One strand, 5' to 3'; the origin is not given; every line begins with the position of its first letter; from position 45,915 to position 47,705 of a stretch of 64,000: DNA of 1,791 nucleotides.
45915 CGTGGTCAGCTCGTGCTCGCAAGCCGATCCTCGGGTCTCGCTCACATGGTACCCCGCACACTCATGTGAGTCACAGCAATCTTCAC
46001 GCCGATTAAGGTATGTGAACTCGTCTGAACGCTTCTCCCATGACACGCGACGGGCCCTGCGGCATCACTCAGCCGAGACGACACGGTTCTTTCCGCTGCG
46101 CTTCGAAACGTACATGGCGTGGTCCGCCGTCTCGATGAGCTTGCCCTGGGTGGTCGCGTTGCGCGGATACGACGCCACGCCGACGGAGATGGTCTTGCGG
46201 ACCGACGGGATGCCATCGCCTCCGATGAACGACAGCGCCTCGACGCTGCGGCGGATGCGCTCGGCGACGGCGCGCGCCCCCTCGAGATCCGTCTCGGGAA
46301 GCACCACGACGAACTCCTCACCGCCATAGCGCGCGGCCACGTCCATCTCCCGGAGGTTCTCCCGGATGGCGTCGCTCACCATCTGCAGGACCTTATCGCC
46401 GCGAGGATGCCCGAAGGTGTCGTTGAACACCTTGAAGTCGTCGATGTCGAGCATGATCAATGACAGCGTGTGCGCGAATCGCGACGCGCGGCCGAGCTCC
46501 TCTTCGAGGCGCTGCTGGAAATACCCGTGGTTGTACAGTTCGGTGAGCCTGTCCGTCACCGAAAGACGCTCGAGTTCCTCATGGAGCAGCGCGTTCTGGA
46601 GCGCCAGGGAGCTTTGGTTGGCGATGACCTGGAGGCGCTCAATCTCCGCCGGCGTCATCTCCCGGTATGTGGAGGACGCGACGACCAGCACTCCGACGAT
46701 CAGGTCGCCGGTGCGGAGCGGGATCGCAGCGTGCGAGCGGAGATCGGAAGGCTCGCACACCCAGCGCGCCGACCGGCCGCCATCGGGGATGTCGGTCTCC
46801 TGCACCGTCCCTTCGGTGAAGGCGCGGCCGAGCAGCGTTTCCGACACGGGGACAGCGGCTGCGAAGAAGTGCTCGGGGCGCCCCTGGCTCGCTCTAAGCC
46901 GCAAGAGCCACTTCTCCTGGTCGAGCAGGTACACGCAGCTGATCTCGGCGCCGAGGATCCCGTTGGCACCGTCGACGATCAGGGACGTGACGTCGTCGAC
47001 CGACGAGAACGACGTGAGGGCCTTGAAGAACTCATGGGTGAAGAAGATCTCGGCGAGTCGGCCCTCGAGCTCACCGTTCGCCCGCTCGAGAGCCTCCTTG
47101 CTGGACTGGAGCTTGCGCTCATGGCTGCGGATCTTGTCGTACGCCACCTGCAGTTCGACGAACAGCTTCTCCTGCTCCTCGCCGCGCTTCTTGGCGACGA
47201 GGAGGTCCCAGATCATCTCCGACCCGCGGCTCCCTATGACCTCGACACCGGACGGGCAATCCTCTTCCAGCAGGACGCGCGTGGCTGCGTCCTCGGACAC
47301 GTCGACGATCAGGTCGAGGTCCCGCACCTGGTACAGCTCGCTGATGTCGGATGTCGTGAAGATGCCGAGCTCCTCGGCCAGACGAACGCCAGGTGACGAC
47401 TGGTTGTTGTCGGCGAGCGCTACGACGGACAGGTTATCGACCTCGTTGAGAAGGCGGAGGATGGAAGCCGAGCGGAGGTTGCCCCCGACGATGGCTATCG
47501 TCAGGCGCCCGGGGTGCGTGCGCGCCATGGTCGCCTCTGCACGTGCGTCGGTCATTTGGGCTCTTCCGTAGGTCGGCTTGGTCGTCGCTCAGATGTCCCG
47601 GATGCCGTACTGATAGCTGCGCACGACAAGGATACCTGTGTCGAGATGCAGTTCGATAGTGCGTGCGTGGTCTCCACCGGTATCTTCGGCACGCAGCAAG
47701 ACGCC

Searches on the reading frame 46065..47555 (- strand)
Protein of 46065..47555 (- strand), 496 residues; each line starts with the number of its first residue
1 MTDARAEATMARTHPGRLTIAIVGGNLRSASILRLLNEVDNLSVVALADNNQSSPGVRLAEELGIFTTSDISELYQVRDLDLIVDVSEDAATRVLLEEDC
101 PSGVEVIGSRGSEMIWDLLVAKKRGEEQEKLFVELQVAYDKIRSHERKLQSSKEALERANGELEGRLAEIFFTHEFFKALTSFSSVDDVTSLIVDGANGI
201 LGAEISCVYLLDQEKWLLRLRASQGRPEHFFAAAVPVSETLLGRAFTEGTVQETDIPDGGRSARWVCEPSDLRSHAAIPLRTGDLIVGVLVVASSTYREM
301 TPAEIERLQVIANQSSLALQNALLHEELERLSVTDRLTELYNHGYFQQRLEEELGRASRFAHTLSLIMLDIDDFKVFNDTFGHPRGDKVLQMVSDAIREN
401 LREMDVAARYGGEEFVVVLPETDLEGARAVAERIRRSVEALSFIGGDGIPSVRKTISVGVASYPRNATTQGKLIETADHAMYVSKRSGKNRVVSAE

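Call 57: search_protein_families(library=pfam, proteins=[window:46065-47555:-], max_evalue=0.00001)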
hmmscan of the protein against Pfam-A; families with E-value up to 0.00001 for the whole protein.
window:46065-47555:- (496 aa): 4 families
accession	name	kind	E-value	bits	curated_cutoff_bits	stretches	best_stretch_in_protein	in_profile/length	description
PF00990.26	GGDEF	-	2.6e-48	164.3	23.8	1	333-491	2-161/161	Diguanylate cyclase, GGDEF domain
PF13185.12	GAF_2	-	1.9e-14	54.5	28.6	1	185-320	3-136/136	GAF domain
PF13492.12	GAF_3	-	3.4e-11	44.1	27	1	186-321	2-129/129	GAF domain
PF01590.32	GAF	-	1.8e-09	38.7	22.4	1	188-319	4-133/133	GAF domain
